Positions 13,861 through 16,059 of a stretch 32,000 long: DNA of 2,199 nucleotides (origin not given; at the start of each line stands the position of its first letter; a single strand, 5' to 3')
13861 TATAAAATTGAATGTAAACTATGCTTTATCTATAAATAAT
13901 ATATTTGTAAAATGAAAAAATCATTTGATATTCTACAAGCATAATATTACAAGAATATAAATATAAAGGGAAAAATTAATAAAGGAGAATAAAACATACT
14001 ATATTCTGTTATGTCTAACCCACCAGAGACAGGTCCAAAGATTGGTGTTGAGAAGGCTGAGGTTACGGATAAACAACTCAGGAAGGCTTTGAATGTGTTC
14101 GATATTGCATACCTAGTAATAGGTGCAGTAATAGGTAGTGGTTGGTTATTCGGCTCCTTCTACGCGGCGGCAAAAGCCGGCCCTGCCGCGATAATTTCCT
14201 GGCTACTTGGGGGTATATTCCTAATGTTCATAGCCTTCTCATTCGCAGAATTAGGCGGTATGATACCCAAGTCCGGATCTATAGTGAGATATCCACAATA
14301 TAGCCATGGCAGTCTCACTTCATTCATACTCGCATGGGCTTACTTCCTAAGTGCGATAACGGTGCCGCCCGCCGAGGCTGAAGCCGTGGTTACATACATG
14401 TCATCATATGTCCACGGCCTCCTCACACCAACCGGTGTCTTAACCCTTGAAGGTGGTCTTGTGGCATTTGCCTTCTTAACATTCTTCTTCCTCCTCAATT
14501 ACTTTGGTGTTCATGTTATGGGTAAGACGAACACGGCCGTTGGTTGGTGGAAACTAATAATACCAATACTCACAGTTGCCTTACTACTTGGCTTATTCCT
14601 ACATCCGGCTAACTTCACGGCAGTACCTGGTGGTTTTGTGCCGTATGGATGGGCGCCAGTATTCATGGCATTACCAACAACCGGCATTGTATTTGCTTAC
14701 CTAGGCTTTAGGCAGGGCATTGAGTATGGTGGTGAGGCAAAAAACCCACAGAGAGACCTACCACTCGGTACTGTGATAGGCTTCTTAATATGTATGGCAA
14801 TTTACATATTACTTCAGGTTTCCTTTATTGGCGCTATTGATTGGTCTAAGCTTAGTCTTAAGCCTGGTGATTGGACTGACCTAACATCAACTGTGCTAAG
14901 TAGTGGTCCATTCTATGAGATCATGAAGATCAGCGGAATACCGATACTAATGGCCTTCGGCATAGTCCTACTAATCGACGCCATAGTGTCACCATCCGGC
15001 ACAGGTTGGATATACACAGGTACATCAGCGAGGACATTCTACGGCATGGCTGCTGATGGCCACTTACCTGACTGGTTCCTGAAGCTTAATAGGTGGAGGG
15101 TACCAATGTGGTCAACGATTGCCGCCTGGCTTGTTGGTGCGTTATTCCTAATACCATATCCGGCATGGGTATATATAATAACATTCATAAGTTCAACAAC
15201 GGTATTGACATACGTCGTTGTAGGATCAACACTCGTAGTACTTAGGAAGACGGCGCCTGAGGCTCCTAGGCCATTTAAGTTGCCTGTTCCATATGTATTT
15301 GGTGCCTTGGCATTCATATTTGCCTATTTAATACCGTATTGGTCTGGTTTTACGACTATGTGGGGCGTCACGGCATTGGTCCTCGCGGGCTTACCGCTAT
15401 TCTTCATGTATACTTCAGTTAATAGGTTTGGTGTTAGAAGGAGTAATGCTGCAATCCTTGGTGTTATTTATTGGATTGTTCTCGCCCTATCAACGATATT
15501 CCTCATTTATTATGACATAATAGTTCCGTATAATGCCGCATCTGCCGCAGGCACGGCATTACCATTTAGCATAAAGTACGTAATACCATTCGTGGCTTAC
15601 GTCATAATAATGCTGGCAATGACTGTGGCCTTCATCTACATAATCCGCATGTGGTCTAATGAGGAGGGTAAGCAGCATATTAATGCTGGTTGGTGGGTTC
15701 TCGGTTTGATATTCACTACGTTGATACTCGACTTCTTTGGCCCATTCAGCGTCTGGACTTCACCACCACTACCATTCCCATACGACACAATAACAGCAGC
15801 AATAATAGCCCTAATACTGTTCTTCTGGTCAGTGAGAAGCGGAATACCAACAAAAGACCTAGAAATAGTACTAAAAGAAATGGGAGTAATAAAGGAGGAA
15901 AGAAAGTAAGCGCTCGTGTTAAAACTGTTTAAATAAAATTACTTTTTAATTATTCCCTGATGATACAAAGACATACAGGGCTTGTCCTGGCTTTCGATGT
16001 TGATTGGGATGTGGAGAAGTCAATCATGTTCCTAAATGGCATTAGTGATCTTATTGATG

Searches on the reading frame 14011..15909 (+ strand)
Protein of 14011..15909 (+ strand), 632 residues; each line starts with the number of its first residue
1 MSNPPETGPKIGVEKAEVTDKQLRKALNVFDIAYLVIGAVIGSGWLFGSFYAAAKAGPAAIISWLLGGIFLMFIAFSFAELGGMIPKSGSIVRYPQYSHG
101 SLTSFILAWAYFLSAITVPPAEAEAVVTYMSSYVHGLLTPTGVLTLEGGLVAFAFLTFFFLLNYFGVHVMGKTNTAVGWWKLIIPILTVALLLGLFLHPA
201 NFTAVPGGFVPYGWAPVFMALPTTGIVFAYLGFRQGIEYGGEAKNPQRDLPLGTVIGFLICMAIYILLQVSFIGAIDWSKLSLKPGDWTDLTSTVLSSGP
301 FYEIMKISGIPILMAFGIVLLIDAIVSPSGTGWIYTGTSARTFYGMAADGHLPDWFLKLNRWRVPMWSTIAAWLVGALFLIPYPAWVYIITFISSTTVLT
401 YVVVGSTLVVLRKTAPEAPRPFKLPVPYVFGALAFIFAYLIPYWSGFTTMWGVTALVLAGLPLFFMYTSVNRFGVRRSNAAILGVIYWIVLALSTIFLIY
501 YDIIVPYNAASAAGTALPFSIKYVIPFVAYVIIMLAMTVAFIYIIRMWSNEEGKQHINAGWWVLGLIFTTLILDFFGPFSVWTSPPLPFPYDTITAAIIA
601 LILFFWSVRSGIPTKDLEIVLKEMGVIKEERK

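Call 68: search_protein_families(library=pfam, proteins=[window:14011-15909:+], max_evalue=0.001)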
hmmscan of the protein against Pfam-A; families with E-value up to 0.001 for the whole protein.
window:14011-15909:+ (632 aa): 2 families
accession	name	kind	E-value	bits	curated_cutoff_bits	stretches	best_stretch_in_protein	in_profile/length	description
PF13520.12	AA_permease_2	-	5e-43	148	27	1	27-444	1-406/427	Amino acid permease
PF00324.27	AA_permease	-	3.5e-33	115.4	24.6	1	35-440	5-411/470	Amino acid permease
